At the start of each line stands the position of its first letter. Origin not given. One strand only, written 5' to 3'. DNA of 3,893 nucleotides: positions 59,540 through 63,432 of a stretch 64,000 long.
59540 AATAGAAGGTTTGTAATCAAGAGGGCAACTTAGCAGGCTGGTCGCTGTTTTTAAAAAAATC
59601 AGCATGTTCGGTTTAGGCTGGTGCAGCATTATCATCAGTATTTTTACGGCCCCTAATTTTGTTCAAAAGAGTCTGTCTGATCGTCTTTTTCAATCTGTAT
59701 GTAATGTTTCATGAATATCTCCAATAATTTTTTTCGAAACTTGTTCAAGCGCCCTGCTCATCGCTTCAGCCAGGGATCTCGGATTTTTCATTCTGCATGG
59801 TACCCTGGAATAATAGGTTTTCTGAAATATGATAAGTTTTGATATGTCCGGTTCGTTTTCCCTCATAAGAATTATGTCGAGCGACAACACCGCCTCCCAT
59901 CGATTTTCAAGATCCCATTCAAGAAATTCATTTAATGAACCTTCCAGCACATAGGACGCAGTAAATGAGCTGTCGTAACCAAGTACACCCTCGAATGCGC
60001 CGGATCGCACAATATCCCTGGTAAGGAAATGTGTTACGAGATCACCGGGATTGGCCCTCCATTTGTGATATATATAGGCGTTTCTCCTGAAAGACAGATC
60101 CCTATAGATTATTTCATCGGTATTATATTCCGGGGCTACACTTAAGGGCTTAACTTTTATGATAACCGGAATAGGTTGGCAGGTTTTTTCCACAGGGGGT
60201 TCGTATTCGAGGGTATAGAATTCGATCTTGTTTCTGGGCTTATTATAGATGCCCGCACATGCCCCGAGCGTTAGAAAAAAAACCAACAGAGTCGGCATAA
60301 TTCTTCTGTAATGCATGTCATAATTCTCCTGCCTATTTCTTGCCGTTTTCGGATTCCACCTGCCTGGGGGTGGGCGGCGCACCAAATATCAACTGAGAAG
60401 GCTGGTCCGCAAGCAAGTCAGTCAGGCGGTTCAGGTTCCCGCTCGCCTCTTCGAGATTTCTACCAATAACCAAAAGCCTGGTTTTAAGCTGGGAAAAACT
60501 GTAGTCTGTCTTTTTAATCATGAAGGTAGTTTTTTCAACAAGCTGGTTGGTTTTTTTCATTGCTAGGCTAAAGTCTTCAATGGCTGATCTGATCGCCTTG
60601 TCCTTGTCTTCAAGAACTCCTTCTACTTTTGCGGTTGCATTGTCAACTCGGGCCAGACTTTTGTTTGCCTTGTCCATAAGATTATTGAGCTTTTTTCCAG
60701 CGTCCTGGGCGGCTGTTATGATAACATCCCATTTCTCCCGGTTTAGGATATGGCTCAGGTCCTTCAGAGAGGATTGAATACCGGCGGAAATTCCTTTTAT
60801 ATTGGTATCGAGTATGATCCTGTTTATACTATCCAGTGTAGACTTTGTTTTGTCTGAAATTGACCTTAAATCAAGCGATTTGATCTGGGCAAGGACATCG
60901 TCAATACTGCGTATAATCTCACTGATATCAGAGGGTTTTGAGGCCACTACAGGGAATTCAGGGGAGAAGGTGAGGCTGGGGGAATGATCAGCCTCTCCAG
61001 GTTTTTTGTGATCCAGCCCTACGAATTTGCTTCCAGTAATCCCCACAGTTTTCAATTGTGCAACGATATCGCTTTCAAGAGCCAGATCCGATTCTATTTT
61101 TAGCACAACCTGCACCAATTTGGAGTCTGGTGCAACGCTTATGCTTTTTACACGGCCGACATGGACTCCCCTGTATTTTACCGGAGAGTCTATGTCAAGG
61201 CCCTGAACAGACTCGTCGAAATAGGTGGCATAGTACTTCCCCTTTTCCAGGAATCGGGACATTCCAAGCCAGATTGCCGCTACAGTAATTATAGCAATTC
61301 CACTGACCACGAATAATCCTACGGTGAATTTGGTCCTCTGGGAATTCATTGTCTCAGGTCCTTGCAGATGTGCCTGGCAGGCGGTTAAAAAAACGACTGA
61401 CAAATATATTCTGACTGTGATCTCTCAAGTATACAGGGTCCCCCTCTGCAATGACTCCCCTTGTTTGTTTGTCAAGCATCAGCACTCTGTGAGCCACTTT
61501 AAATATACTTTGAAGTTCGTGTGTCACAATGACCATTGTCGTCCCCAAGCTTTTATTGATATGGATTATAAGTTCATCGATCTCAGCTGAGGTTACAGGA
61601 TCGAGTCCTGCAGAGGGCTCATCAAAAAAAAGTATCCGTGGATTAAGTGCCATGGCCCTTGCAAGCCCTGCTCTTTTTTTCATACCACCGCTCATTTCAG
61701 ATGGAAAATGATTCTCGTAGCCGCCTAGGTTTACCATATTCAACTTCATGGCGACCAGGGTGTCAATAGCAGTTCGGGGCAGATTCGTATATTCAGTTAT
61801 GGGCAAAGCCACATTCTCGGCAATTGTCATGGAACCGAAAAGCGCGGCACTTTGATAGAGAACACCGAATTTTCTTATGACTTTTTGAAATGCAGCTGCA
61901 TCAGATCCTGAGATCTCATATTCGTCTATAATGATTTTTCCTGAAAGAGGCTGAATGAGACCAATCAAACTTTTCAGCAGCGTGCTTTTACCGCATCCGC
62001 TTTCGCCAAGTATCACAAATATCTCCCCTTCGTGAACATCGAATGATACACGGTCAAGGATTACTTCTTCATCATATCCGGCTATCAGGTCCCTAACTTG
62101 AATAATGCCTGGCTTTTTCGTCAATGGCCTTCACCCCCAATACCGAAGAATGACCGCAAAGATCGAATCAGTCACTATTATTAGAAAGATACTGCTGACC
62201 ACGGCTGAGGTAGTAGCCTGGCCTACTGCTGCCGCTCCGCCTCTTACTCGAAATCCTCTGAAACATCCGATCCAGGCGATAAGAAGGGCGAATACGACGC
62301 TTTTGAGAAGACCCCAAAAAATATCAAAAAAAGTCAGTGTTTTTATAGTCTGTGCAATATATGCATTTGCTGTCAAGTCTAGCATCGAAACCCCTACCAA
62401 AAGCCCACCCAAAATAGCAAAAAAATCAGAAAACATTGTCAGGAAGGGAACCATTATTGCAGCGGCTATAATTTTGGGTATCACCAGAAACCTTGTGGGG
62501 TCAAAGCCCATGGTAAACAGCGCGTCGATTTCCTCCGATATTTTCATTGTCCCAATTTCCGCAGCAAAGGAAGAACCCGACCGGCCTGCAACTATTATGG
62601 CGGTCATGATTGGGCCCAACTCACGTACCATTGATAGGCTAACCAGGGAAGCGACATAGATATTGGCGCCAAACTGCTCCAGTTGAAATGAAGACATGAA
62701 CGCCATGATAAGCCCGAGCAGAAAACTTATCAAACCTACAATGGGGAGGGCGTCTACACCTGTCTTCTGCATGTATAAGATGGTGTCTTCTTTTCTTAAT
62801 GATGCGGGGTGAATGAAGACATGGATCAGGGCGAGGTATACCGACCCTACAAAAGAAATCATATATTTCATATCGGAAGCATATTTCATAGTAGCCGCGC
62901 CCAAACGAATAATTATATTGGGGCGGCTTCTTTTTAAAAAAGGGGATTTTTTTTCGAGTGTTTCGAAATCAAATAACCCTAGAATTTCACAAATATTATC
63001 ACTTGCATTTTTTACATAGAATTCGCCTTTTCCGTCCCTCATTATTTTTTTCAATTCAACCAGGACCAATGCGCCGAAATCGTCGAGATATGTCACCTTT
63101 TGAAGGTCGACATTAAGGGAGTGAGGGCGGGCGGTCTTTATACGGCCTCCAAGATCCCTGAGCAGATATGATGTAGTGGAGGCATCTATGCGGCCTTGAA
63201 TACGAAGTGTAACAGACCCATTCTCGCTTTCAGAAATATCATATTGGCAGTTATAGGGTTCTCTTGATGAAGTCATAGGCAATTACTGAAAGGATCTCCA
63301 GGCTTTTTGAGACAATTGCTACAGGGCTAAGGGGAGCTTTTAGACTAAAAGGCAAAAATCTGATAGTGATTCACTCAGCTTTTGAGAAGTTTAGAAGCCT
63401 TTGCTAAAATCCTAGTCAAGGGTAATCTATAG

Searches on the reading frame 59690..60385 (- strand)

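Call 64: search_protein_families(library=pfam, proteins=[window:59690-60385:-], max_evalue=0.000001)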
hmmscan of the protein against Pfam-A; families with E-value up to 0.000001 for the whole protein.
window:59690-60385:- (231 aa): 1 family
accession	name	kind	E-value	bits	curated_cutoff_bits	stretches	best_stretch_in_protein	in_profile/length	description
PF03886.18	ABC_trans_aux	-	7.1e-09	35.9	26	1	57-220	1-160/161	ABC-type transport auxiliary lipoprotein component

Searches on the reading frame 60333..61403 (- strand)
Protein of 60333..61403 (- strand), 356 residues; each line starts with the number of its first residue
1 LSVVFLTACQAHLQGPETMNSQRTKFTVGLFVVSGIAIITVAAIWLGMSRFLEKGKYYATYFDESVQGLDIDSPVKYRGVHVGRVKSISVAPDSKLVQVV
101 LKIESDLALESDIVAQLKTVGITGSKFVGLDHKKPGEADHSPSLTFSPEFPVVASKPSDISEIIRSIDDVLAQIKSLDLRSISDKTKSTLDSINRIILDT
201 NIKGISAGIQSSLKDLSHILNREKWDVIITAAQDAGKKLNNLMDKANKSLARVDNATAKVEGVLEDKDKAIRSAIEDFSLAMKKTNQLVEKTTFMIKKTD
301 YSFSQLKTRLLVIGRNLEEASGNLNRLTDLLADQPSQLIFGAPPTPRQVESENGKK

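Call 64: search_protein_families(library=pfam, proteins=[window:60333-61403:-], max_evalue=0.000001)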
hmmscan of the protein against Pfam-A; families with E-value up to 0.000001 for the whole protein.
window:60333-61403:- (356 aa): 1 family
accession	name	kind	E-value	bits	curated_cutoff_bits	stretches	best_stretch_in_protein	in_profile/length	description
PF02470.25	MlaD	-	1.4e-17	64.1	25.1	1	55-131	2-79/81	MlaD protein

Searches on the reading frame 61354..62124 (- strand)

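Call 64: search_protein_families(library=pfam, proteins=[window:61354-62124:-], max_evalue=0.000001)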
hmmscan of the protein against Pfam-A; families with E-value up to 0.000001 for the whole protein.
window:61354-62124:- (256 aa): 2 families
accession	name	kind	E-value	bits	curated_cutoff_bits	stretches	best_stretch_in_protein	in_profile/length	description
PF00005.33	ABC_tran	-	7.3e-31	108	25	1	23-171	1-136/137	ABC transporter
PF13304.12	AAA_21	-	1.5e-07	32.2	27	0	141-203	235-299/304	AAA domain, putative AbiEii toxin, Type IV TA system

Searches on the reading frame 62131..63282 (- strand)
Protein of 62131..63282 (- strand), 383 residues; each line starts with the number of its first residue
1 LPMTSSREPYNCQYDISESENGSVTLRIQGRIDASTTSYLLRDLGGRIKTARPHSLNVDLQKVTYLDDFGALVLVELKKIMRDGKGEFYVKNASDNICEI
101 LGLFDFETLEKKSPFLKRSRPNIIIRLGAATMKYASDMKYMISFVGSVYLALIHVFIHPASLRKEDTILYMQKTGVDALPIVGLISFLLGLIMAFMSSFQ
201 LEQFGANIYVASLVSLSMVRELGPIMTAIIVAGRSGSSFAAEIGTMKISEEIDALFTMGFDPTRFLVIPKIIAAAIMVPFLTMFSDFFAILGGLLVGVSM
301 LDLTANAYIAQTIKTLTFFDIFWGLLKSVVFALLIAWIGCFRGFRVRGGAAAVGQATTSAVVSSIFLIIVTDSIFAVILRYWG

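Call 64: search_protein_families(library=pfam, proteins=[window:62131-63282:-], max_evalue=0.000001)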
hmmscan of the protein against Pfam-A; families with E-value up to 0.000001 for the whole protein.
window:62131-63282:- (383 aa): 2 families
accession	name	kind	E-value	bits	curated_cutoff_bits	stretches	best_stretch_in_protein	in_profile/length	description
PF02405.21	MlaE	-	1.9e-78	263.3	22.5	1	170-378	4-212/212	Permease MlaE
PF01740.26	STAS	-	2.3e-10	40.6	22.6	1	21-106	8-93/106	STAS domain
